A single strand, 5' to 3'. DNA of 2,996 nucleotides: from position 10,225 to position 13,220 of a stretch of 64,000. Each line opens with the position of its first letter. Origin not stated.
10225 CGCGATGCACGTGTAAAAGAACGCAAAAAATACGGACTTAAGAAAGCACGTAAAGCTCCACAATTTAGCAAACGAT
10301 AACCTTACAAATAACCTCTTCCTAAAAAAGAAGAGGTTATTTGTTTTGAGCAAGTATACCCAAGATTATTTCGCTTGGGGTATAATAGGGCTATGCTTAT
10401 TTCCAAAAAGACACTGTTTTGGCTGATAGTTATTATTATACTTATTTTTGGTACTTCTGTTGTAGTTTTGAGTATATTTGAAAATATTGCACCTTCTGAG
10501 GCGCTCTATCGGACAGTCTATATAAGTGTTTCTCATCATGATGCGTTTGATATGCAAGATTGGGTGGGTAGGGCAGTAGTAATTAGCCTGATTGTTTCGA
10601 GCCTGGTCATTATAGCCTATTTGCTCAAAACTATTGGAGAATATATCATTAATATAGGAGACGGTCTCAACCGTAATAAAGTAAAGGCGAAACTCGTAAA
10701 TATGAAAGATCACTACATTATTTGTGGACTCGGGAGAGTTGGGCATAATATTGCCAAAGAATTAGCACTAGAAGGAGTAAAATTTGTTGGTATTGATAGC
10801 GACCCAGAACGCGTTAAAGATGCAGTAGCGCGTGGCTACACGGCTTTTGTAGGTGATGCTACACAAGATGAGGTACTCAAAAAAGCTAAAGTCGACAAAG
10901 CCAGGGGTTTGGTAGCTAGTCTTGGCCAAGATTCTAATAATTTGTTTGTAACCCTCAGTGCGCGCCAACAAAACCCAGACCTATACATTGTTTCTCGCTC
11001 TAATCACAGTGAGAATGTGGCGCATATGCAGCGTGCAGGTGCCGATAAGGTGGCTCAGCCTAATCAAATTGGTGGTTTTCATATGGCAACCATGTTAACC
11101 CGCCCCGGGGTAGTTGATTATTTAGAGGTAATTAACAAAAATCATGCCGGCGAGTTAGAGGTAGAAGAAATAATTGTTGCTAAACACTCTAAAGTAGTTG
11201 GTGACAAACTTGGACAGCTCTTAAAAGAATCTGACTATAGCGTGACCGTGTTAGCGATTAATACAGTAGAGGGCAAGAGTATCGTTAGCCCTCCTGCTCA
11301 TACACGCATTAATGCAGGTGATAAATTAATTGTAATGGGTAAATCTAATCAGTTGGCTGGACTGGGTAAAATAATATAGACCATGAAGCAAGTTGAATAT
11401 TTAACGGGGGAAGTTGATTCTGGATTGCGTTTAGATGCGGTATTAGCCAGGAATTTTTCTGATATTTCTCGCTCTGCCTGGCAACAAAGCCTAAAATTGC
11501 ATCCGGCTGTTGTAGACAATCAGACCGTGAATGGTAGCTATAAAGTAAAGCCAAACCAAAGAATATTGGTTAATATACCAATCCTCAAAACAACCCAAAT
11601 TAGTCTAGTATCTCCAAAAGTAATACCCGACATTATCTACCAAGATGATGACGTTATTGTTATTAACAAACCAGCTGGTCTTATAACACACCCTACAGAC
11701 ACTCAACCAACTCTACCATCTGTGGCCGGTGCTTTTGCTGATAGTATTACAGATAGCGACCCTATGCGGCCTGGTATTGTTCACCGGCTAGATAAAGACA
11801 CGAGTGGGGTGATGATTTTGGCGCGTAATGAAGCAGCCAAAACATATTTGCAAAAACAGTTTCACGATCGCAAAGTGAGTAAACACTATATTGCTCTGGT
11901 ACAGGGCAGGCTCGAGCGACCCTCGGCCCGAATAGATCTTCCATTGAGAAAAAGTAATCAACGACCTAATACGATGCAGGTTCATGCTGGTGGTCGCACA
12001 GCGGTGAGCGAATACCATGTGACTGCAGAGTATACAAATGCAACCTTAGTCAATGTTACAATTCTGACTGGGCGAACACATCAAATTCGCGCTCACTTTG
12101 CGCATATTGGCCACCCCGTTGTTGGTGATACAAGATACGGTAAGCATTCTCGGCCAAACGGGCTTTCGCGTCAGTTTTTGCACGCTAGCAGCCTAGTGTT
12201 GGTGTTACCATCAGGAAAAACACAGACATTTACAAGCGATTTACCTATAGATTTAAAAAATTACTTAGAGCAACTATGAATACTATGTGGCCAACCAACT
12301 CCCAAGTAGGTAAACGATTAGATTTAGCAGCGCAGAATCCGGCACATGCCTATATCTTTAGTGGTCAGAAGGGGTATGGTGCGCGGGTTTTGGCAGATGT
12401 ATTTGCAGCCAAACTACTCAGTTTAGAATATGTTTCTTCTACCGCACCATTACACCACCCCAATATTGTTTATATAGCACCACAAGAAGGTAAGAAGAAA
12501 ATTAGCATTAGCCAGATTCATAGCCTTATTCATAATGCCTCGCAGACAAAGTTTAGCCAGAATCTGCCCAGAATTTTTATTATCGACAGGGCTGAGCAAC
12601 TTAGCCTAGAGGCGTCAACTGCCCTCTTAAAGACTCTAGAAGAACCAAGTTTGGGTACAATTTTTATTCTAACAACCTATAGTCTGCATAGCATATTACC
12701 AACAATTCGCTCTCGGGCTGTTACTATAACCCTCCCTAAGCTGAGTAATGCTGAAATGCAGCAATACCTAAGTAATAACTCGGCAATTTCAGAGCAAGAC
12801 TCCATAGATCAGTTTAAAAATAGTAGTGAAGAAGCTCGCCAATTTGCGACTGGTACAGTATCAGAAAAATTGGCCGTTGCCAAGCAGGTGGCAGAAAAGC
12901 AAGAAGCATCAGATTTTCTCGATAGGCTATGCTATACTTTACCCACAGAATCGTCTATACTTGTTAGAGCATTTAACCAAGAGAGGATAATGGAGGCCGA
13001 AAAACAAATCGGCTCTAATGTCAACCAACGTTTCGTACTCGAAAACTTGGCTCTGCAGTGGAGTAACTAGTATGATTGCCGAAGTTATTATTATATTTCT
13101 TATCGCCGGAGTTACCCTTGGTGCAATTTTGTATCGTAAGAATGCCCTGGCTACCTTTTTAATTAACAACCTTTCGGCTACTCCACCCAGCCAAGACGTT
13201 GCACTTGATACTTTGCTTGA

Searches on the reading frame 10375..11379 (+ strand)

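Call 19: search_protein_families(library=pfam, proteins=[window:10375-11379:+], max_evalue=0.0001)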
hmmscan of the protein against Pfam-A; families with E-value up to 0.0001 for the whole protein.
window:10375-11379:+ (334 aa): 2 families
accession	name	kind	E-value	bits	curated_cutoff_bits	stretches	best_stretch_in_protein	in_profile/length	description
PF02254.24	TrkA_N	-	4.3e-34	117.7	23.8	1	114-229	1-116/116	TrkA-N domain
PF02080.26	TrkA_C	-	2e-10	40.8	27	1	263-332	1-68/71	TrkA-C domain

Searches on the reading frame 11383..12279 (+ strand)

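Call 19: search_protein_families(library=pfam, proteins=[window:11383-12279:+], max_evalue=0.0001)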
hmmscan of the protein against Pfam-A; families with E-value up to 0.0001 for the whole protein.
window:11383-12279:+ (298 aa): 1 family
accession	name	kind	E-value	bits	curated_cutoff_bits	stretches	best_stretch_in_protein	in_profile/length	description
PF00849.27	PseudoU_synth_2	-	1.3e-35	123.3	26.8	1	90-241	1-152/152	RNA pseudouridylate synthase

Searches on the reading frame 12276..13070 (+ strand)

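Call 19: search_protein_families(library=pfam, proteins=[window:12276-13070:+], max_evalue=0.0001)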
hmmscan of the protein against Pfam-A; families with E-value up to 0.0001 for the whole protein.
window:12276-13070:+ (264 aa): 1 family
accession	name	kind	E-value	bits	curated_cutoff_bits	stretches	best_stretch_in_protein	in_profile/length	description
PF13177.12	DNA_pol3_delta2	-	9.9e-29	100.8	27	1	17-156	13-160/161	DNA polymerase III, delta subunit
